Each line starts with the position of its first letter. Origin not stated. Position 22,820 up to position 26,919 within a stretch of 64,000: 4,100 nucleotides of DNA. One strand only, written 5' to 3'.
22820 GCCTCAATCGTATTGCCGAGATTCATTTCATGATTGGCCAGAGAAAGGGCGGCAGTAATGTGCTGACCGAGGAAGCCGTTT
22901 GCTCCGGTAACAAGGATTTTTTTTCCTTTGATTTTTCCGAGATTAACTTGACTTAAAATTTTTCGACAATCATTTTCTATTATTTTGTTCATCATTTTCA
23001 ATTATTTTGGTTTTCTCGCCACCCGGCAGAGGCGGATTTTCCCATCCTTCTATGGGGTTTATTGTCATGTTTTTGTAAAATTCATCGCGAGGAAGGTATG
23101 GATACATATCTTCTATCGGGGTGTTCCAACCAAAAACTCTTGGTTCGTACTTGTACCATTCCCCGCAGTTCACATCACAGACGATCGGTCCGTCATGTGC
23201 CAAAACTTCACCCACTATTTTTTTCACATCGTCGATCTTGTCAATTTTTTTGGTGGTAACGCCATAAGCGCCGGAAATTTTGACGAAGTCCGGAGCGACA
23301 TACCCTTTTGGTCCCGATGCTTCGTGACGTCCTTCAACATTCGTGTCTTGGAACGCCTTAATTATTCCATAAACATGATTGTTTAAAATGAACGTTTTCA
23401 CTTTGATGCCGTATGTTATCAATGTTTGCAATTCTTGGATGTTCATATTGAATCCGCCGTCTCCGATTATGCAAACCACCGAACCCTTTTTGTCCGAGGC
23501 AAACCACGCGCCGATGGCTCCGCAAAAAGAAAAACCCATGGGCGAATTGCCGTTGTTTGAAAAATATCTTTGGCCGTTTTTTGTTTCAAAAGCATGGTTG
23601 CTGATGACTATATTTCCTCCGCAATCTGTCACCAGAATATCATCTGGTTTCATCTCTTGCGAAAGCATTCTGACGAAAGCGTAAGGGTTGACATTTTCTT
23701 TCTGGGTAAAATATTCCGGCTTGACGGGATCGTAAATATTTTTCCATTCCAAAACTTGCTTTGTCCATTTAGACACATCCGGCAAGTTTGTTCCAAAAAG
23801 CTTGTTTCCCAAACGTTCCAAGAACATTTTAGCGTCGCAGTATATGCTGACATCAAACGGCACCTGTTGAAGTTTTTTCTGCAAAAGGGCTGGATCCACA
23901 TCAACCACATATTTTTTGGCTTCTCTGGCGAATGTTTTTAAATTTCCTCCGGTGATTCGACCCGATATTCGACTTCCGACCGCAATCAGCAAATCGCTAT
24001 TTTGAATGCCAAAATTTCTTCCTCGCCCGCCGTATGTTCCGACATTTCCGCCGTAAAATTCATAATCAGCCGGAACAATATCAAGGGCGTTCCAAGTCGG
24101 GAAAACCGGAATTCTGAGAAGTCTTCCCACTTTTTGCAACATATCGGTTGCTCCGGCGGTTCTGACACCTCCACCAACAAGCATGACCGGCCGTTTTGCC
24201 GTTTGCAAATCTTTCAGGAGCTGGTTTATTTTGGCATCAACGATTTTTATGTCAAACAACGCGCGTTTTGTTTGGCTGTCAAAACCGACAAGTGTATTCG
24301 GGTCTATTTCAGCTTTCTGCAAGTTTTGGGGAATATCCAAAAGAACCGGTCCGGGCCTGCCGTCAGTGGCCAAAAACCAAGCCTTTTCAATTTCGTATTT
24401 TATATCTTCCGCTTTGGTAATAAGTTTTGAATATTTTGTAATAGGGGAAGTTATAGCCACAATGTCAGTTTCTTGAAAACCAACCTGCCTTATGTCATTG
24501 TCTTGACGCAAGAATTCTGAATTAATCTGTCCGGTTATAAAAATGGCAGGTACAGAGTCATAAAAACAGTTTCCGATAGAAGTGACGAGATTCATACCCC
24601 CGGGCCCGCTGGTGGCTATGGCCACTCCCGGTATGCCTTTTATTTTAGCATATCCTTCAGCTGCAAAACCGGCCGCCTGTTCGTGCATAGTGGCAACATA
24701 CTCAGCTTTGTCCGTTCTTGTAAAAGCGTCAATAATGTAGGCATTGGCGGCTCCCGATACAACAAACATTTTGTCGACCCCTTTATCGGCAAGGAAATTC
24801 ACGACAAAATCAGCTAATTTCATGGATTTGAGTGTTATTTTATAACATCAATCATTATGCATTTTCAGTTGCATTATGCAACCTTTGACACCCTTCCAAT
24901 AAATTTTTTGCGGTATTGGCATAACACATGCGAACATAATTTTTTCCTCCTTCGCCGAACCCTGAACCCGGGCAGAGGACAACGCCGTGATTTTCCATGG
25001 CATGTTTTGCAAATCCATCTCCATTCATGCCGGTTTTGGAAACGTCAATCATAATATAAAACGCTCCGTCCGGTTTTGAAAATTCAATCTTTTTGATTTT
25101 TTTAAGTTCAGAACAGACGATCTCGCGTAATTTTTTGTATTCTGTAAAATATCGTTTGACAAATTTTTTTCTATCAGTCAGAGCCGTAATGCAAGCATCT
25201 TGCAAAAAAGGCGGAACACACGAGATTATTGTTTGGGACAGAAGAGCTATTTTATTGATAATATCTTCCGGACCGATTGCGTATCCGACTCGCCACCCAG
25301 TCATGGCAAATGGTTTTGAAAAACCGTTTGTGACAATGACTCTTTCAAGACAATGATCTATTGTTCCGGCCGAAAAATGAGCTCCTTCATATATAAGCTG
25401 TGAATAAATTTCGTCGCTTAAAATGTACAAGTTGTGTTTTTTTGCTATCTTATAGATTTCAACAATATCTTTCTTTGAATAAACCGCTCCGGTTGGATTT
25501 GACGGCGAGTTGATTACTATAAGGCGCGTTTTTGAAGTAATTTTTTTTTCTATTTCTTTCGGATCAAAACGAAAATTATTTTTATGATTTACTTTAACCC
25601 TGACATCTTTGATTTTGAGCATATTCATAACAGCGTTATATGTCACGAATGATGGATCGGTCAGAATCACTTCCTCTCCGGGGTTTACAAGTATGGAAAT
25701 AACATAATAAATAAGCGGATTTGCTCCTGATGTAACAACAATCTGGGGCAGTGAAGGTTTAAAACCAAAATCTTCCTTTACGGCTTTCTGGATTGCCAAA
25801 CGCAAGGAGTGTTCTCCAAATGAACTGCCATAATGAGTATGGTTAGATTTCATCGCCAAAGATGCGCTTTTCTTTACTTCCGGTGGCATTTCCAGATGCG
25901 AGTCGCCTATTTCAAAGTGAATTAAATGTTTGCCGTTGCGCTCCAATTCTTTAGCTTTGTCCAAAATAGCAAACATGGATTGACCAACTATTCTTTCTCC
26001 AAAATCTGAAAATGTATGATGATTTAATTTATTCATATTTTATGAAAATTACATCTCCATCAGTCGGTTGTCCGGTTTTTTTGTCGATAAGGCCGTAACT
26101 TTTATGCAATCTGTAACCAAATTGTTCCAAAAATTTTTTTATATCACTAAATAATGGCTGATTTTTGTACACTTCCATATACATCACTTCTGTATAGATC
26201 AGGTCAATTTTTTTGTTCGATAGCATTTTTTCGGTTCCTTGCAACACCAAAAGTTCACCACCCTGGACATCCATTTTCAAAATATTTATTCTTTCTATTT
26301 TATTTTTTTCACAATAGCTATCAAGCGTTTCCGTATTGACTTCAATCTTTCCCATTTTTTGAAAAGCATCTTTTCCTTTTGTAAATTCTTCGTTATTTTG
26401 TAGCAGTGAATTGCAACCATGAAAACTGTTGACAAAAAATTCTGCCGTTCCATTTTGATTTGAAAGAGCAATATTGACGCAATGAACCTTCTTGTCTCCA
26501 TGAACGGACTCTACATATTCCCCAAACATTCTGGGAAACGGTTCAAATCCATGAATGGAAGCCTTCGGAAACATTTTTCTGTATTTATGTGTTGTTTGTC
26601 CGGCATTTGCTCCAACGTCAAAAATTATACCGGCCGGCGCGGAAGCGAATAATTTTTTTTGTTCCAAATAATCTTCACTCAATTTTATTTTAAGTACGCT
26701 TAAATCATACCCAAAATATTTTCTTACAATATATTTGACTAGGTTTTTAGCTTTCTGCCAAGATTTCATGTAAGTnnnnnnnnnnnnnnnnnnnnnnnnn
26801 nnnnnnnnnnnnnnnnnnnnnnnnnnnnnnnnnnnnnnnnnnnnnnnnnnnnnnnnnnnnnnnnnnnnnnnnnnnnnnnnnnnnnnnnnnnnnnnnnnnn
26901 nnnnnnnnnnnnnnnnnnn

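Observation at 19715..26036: Candidate pathway for a branched 3,6-dideoxyhexose: ColD/E1-type 3-dehydratase (His in place of Lys), a YerE-like TPP enzyme, two SDRs and an aminotransferase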

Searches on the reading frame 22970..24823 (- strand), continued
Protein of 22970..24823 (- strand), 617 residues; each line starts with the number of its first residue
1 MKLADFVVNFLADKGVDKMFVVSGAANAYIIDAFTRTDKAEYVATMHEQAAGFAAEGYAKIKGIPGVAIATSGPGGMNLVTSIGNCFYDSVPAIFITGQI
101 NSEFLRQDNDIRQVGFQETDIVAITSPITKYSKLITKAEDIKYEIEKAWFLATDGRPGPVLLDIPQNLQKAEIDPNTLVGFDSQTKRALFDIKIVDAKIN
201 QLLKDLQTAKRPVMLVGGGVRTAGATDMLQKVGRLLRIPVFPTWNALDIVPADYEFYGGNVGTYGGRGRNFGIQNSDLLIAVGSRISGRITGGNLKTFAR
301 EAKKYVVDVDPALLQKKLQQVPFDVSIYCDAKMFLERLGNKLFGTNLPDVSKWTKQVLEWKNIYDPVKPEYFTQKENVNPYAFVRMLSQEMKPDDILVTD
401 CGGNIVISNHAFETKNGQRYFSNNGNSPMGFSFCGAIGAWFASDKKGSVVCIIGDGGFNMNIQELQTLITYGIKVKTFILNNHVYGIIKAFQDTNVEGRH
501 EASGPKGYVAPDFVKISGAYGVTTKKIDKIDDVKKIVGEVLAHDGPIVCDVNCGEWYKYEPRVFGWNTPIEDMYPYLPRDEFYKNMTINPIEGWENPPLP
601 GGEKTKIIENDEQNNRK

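Call 79: search_protein_families(library=ncbifam, proteins=[L004:5443-6513:+, L004:6516-7274:+, L004:3502-4455:+, L004:4471-5424:+, L004:2306-3502:+, L011:7179-8066:-], max_evalue=1e-15)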
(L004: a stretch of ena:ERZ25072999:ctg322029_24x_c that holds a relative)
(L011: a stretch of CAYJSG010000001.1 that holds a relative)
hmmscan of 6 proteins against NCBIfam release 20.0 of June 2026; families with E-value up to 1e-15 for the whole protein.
L004:5443-6513:+ (356 aa): 3 families
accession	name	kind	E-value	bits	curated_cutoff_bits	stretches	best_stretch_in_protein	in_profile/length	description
NF049969.1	GlMnHpPKinHddA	equivalog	2.7e-34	119.1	600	1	2-295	3-306/338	D-glycero-D-manno-heptose 7-phosphate kinase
NF009948.0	PRK13412.1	equivalog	1.4e-20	72.7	721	1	85-303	724-946/974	bifunctional fucokinase/fucose-1-phosphate guanylyltransferase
TIGR00549.1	mevalon_kin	equivalog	1.5e-18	67.3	163.05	1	27-290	16-274/276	mevalonate kinase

L004:6516-7274:+ (252 aa): 9 families
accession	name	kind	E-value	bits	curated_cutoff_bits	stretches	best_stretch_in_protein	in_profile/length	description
NF052502.1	man1P_GTase_Rv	exception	5.7e-47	160.3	440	1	8-226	2-223/352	mannose-1-phosphate guanylyltransferase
NF049965.1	GlMnHpPGnyltfHddC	equivalog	1.9e-37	129.1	300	1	10-230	4-218/221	D-glycero-D-manno-heptose 1-phosphate guanosyltransferase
NF045761.1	NAMPUrTaseMurU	equivalog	1.2e-29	103.8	250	1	10-231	4-225/226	N-acetylmuramate alpha-1-phosphate uridylyltransferase MurU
TIGR03992.1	Arch_glmU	subfamily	4.1e-27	95.1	292.1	1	10-187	4-176/393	bifunctional sugar-1-phosphate nucleotidylyltransferase/acetyltransferase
TIGR01208.1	rmlA_long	equivalog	7.7e-23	80.9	320.25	1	10-188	3-183/353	glucose-1-phosphate thymidylyltransferase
NF041313.1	UDPGP_AglF_Halo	equivalog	2e-21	76.5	400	1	10-193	4-188/234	UTP--glucose-1-phosphate uridylyltransferase AglF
TIGR02623.1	G1P_cyt_trans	equivalog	5.7e-21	75.1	300.25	0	10-84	4-74/255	glucose-1-phosphate cytidylyltransferase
TIGR02091.1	glgC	equivalog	1.9e-17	63.4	424.9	1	10-184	4-203/364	glucose-1-phosphate adenylyltransferase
NF045697.1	MurNAcPUrMurU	equivalog_domain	6.2e-16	58.5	370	1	10-224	1-219/229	N-acetylmuramate alpha-1-phosphate uridylyltransferase MurU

L004:3502-4455:+ (317 aa): 1 family
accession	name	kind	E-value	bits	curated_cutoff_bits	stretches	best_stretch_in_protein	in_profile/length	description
NF047922.1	GDPFucSynFcl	equivalog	5.2e-48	164.1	500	1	5-299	6-304/308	GDP-L-fucose synthase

L004:4471-5424:+ (317 aa): 3 families
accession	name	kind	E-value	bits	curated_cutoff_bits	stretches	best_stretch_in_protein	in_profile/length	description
TIGR01179.1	galE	equivalog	2.4e-30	105.5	262.3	1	10-264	2-281/332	UDP-glucose 4-epimerase GalE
TIGR01181.1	dTDP_gluc_dehyt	equivalog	2e-19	69.9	365.1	1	10-307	2-312/321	dTDP-glucose 4,6-dehydratase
NF007956.0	PRK10675.1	subfamily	9e-18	64.5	394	0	9-164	2-164/338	UDP-glucose 4-epimerase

L004:2306-3502:+ (398 aa): 7 families
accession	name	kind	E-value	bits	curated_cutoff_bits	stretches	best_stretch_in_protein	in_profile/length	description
NF011936.0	PRK15407.1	equivalog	8e-60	202.8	423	1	22-393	44-431/440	lipopolysaccharide biosynthesis protein RfbH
TIGR03588.1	PseC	equivalog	7.4e-59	199.6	423.5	1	20-395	7-377/380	UDP-4-amino-4,6-dideoxy-N-acetyl-beta-L-altrosamine transaminase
TIGR04181.1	NHT_00031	hypoth_equivalog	1.1e-36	126.5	420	1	43-341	29-323/359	LegC family aminotransferase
NF008658.2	PRK11658.1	equivalog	4.3e-36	124.4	631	1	21-301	11-276/379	UDP-4-amino-4-deoxy-L-arabinose aminotransferase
TIGR04427.1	PLP_DesI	equivalog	3.5e-28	98.8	650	1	21-297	28-278/390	dTDP-4-dehydro-6-deoxyglucose aminotransferase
NF008687.0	PRK11706.1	equivalog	8.3e-26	90.6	375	1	56-341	43-317/375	dTDP-4-amino-4,6-dideoxygalactose transaminase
TIGR02379.1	ECA_wecE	subfamily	1.5e-19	70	434.85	1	57-298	44-270/376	dTDP-4-amino-4,6-dideoxy-D-glucose transaminase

L011:7179-8066:- (296 aa): 2 families
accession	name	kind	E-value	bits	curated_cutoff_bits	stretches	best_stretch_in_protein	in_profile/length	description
NF001452.0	PRK00311.1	subfamily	1.4e-92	309.8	272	1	15-275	3-266/267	3-methyl-2-oxobutanoate hydroxymethyltransferase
TIGR00222.1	panB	equivalog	4.1e-81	272.4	207.55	1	16-275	3-263/264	3-methyl-2-oxobutanoate hydroxymethyltransferase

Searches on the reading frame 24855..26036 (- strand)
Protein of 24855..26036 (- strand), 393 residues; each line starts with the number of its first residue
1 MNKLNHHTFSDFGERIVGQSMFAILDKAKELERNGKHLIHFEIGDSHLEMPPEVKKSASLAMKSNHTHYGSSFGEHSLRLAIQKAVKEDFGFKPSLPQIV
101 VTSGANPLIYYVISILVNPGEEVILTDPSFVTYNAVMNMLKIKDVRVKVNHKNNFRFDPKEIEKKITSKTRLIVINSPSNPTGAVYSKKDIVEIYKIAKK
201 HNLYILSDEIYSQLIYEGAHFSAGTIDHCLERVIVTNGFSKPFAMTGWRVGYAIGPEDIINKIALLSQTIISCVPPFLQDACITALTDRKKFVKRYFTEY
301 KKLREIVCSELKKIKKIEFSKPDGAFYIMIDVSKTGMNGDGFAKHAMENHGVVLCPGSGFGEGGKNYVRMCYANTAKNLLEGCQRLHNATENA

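Call 4: search_protein_families(library=pfam, proteins=[window:24855-26036:-])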
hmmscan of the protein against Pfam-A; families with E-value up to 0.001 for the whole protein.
window:24855-26036:- (393 aa): 5 families
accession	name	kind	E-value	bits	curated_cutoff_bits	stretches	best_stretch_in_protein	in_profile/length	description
PF00155.27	Aminotran_1_2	-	1.8e-64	218.6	19.7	1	37-386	2-361/361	Aminotransferase class I and II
PF01053.26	Cys_Met_Meta_PP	-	2.6e-10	39.9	27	1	100-210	72-175/381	Cys/Met metabolism PLP-dependent enzyme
PF01041.23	DegT_DnrJ_EryC1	-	5.3e-10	39.5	19.8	1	99-208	43-145/360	DegT/DnrJ/EryC1/StrS aminotransferase family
PF01212.27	Beta_elim_lyase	-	1.2e-08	35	27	1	72-208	27-168/288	Beta-eliminating lyase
PF00266.25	Aminotran_5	-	2.6e-07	30.4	21.5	1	95-208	60-175/371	Aminotransferase class-V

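Call 5: search_protein_families(library=ncbifam, proteins=[window:24855-26036:-])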
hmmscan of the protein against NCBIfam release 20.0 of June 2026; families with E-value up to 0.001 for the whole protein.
window:24855-26036:- (393 aa): 101 families (the best 25 are shown)
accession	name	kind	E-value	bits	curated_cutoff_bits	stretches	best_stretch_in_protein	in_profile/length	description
NF041091.1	asp_aminotase_Arch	equivalog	3e-97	325.8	550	1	22-388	13-373/376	aspartate aminotransferase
NF041364.1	GntC_guanitoxin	equivalog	7.9e-90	301.3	415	1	53-388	15-355/356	guanitoxin biosynthesis PLP-dependent (S)-gamma-hydroxy-L-arginine cyclodehydratase GntC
NF006229.0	PRK08361.1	equivalog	3.8e-85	286.3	624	1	34-391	31-389/391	aspartate aminotransferase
NF004770.0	PRK06108.1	subfamily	1.1e-82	278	422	1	33-389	33-391/396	pyridoxal phosphate-dependent aminotransferase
NF005817.0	PRK07683.1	equivalog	2.5e-81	273.4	575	1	29-388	21-379/387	aminotransferase A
NF004975.0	PRK06348.1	equivalog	6.7e-81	272.2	549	1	20-388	13-381/384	pyridoxal phosphate-dependent aminotransferase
NF005816.0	PRK07682.1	equivalog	4.4e-79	265.9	620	1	31-390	24-383/390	aminotransferase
NF004769.0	PRK06107.1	equivalog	6e-74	249.2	617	1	20-391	17-399/402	aspartate transaminase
NF006230.0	PRK08363.1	equivalog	7.5e-74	248.9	534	1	25-387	19-389/398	alanine aminotransferase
NF006514.0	PRK08960.1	equivalog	3.5e-69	233.5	554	1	20-388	16-383/388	pyridoxal phosphate-dependent aminotransferase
NF005744.0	PRK07568.1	subfamily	5.3e-69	232.9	389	1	28-390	22-390/398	pyridoxal phosphate-dependent aminotransferase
TIGR03540.1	DapC_direct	equivalog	1.6e-66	224.8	593.25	1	21-388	13-382/383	LL-diaminopimelate aminotransferase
NF005588.0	PRK07309.1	equivalog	3.7e-66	223.6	576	1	38-389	32-385/391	pyridoxal phosphate-dependent aminotransferase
NF005601.0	PRK07337.1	equivalog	1.2e-65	222.1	496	1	20-388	19-390/394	pyridoxal phosphate-dependent aminotransferase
NF006756.0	PRK09276.1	subfamily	1.1e-64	218.8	507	1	21-389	15-385/387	LL-diaminopimelate aminotransferase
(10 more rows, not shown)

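Call 32: search_solved_structures(query=window:24855-26036:-, max_evalue=1e-30)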
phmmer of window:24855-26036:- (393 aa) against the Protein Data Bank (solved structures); distinct sequences matched with E-value up to 1e-30: 31.
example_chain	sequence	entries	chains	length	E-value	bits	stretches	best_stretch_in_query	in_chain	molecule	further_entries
1dju_A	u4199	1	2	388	1.1e-68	235.4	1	31-388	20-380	AROMATIC AMINOTRANSFERASE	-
1gd9_A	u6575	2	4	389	1.9e-68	234.5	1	31-388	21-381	ASPARTATE AMINOTRANSFERASE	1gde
1j32_A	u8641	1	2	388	3.1e-62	214.1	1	17-387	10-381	aspartate aminotransferase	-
1gc3_A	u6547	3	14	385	2.2e-61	211.3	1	20-386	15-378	ASPARTATE AMINOTRANSFERASE | PROTEIN (ASPARTATE AMINOTRANSFERASE)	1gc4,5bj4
2z61_A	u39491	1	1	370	2.6e-61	211.1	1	22-387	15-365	Probable aspartate aminotransferase 2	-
1b5p_A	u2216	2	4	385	3.1e-61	210.8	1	21-386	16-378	PROTEIN (ASPARTATE AMINOTRANSFERASE) | ASPARTATE AMINOTRANSFERASE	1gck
1b5o_A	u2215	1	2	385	3.7e-61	210.6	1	21-386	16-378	PROTEIN (ASPARTATE AMINOTRANSFERASE)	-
5bj3_A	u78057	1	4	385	3.8e-61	210.5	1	22-386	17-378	PROTEIN (ASPARTATE AMINOTRANSFERASE)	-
1bkg_A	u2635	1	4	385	5.2e-61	210.1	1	21-386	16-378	ASPARTATE AMINOTRANSFERASE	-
1bjw_A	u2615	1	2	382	5.9e-61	209.9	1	21-386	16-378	ASPARTATE AMINOTRANSFERASE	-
5wmi_A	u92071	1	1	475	4.1e-58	200.5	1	20-390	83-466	Bifunctional aspartate aminotransferase and glutamate/aspartate-prephenate aminotransferas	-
5wmh_A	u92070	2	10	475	5.7e-58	200.1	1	21-390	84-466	Bifunctional aspartate aminotransferase and glutamate/aspartate-prephenate aminotransferas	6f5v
5wmk_A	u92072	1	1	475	9.8e-58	199.3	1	20-390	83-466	Bifunctional aspartate aminotransferase and glutamate/aspartate-prephenate aminotransferas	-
5wml_A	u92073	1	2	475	3.9e-57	197.3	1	21-390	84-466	Bifunctional aspartate aminotransferase and glutamate/aspartate-prephenate aminotransferas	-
1xi9_A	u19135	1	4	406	9.6e-56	192.7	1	24-385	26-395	putative transaminase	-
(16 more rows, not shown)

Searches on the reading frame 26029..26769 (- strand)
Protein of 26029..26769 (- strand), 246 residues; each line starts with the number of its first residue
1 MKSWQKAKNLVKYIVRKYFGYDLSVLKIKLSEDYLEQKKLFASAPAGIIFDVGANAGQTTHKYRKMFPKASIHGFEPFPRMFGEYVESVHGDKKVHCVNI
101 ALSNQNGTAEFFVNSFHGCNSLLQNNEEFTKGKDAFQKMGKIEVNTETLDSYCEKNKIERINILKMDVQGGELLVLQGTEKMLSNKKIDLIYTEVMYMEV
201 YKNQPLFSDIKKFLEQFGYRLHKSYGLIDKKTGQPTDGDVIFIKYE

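Call 4: search_protein_families(library=pfam, proteins=[window:26029-26769:-])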
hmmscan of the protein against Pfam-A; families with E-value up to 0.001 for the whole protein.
window:26029-26769:- (246 aa): 2 families
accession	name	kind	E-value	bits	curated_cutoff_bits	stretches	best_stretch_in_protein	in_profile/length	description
PF05050.19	Methyltransf_21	-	1.8e-27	97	22.7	1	51-221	1-173/173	Methyltransferase FkbM domain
PF08242.18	Methyltransf_12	-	0.00055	21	30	0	51-108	2-59/98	Methyltransferase domain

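Call 5: search_protein_families(library=ncbifam, proteins=[window:26029-26769:-])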
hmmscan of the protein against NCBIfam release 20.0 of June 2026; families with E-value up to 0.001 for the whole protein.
window:26029-26769:- (246 aa): 1 family
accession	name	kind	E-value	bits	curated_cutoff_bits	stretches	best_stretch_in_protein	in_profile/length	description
TIGR01444.1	fkbM_fam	subfamily_domain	1.7e-31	109.6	37.7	1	49-194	2-141/143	FkbM family methyltransferase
